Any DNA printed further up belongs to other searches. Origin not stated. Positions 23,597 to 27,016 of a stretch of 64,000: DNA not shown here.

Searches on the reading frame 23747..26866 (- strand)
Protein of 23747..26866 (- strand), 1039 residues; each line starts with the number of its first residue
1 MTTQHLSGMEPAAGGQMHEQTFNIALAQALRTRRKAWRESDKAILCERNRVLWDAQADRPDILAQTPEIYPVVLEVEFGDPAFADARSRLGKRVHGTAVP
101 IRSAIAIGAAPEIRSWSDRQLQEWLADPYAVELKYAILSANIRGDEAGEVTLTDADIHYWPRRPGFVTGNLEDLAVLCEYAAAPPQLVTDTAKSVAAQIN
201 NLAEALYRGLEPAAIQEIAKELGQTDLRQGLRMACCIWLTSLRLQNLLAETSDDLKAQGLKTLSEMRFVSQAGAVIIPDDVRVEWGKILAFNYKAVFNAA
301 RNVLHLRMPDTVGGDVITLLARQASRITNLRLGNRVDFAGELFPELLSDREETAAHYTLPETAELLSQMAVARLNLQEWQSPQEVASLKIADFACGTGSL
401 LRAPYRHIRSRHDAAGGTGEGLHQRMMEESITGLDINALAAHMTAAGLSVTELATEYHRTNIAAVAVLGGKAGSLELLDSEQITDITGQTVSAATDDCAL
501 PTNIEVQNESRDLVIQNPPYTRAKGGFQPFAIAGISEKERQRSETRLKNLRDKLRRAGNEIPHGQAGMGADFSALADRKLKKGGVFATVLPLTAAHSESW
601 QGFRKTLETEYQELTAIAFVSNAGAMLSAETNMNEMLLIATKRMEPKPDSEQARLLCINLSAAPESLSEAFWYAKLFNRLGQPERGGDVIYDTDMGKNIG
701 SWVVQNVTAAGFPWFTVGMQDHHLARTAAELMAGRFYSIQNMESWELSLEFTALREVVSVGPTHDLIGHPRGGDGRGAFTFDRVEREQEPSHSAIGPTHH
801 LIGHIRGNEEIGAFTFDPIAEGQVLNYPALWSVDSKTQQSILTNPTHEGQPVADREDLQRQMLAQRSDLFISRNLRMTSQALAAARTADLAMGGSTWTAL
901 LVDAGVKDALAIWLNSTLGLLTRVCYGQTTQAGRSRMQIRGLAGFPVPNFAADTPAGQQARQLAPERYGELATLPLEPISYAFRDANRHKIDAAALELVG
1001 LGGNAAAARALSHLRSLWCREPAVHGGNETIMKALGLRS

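Call 21: search_protein_families(library=pfam, proteins=[window:23747-26866:-], max_evalue=0.001)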
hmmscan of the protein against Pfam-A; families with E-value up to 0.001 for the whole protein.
window:23747-26866:- (1039 aa): 1 family
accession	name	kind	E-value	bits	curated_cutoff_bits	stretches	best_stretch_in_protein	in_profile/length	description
PF20473.4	MmeI_Mtase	-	0.00048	19.8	27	1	383-522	16-147/259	MmeI, DNA-methyltransferase domain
